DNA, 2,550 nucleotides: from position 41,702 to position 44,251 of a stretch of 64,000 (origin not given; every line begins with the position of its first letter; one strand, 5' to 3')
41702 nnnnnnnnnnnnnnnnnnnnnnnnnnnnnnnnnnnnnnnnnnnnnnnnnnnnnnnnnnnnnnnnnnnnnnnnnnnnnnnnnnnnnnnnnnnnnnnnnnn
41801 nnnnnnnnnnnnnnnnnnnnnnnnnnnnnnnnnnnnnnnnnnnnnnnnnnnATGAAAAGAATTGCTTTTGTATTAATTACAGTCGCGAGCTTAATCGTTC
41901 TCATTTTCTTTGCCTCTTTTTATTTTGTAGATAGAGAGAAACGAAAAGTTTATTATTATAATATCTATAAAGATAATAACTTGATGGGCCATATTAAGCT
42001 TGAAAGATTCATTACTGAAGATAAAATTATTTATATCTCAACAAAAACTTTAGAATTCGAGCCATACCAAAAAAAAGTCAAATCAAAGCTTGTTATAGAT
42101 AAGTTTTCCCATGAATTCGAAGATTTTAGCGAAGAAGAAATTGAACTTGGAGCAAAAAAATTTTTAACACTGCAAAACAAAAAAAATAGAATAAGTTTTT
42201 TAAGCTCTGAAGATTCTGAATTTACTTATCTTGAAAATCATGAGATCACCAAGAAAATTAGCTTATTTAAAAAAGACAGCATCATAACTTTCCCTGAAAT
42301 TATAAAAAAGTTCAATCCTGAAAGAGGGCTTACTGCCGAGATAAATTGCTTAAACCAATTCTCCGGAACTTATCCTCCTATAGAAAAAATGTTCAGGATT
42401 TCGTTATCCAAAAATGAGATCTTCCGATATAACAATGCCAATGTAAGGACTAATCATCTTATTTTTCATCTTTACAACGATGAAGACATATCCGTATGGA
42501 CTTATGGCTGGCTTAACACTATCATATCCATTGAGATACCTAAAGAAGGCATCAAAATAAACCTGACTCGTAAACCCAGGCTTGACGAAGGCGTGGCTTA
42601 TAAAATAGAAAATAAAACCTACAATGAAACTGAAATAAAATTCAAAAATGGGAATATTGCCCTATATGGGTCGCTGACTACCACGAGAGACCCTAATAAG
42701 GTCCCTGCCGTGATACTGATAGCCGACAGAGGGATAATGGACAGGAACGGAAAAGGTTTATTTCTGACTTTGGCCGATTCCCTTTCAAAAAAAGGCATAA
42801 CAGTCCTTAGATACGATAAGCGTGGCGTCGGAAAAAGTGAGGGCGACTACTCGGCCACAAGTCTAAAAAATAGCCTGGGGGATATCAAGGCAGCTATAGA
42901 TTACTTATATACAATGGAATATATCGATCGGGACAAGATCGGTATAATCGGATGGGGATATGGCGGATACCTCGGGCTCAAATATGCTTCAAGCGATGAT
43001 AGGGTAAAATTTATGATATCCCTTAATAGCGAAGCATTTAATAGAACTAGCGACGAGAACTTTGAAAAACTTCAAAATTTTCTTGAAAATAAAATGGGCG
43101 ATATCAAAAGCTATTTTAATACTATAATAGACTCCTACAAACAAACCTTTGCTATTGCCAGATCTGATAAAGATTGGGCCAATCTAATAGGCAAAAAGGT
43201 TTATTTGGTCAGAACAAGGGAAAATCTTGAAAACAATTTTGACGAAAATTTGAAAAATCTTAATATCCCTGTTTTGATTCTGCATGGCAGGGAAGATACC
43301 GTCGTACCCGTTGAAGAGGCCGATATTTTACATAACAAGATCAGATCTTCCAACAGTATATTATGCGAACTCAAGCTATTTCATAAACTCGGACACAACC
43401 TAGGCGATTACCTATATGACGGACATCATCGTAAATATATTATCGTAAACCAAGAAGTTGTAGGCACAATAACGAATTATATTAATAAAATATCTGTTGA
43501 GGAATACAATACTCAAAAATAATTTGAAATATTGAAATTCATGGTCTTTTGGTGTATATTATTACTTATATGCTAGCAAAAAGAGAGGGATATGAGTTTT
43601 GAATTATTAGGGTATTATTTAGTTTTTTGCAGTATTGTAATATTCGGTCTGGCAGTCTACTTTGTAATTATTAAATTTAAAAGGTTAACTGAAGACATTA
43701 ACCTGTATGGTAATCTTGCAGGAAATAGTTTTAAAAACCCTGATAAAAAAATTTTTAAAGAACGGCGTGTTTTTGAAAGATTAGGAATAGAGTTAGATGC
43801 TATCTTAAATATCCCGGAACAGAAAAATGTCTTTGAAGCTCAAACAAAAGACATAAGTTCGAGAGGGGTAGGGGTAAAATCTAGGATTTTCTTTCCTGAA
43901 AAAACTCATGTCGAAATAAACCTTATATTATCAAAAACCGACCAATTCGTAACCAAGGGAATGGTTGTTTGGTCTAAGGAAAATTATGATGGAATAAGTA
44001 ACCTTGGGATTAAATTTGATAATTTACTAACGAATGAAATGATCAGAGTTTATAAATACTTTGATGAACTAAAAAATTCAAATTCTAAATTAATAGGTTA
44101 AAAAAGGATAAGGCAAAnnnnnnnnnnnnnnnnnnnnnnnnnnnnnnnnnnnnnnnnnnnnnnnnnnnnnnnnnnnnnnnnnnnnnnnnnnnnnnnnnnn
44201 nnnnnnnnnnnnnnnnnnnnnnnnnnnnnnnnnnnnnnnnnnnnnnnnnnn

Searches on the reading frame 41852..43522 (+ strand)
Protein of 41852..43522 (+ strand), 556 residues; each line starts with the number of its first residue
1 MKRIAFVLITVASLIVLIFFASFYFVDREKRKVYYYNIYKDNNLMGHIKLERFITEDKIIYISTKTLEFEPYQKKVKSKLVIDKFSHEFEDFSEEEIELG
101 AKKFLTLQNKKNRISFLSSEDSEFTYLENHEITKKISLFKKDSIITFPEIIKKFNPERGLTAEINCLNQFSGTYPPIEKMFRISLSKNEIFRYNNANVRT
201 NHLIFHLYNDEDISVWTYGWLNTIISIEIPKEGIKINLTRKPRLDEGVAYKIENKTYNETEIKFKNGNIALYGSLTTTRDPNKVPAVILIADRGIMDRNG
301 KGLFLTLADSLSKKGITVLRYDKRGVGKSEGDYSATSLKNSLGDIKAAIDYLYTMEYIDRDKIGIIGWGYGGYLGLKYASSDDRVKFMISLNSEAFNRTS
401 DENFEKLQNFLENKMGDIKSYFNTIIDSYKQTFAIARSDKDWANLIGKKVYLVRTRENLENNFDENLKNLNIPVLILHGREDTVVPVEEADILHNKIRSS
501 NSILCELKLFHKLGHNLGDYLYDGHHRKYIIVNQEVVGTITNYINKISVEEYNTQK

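Call 60: search_protein_families(library=pfam, proteins=[window:41852-43522:+], max_evalue=0.001)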
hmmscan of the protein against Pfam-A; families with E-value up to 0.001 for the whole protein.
window:41852-43522:+ (556 aa): 11 families
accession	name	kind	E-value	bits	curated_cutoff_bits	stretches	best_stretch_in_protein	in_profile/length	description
PF12146.15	Hydrolase_4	-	4.6e-16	59.3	27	1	302-517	18-234/239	Serine aminopeptidase, S33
PF00326.27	Peptidase_S9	-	2.3e-13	50.6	22.6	1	311-386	10-90/213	Prolyl oligopeptidase family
PF00561.26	Abhydrolase_1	-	6.3e-13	49.4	25.8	1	302-499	14-227/245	alpha/beta hydrolase fold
PF01738.24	DLH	-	2.4e-09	37.6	21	1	339-389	75-125/217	Dienelactone hydrolase family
PF02129.25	Peptidase_S15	-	3.9e-09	37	23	1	284-499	19-249/262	X-Pro dipeptidyl-peptidase (S15 family)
PF20434.5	BD-FAE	-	8.4e-09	35.7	26.8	1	340-496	65-214/215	BD-FAE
PF02230.22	Abhydrolase_2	-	1.5e-07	32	23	1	460-516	143-200/217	Phospholipase/Carboxylesterase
PF08840.17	BAAT_C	-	3.5e-07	30.9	20.9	1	347-435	8-97/210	BAAT / Acyl-CoA thioester hydrolase C terminal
PF02273.21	Acyl_transf_2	-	8.6e-05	22.4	20.3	0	294-517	38-242/294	Acyl transferase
PF06500.17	FrsA-like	-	9.6e-05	21.8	22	1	254-397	165-302/414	Esterase FrsA-like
PF12697.13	Abhydrolase_6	-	0.00016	22.8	26.3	1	309-489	21-185/217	Alpha/beta hydrolase family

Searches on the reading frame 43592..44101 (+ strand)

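Call 60: search_protein_families(library=pfam, proteins=[window:43592-44101:+], max_evalue=0.001)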
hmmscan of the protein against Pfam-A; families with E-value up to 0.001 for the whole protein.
window:43592-44101:+ (169 aa): 1 family
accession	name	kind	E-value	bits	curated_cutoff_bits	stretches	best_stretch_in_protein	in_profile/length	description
PF07238.19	PilZ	-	1.8e-11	44.7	22.5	1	57-149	1-92/102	PilZ domain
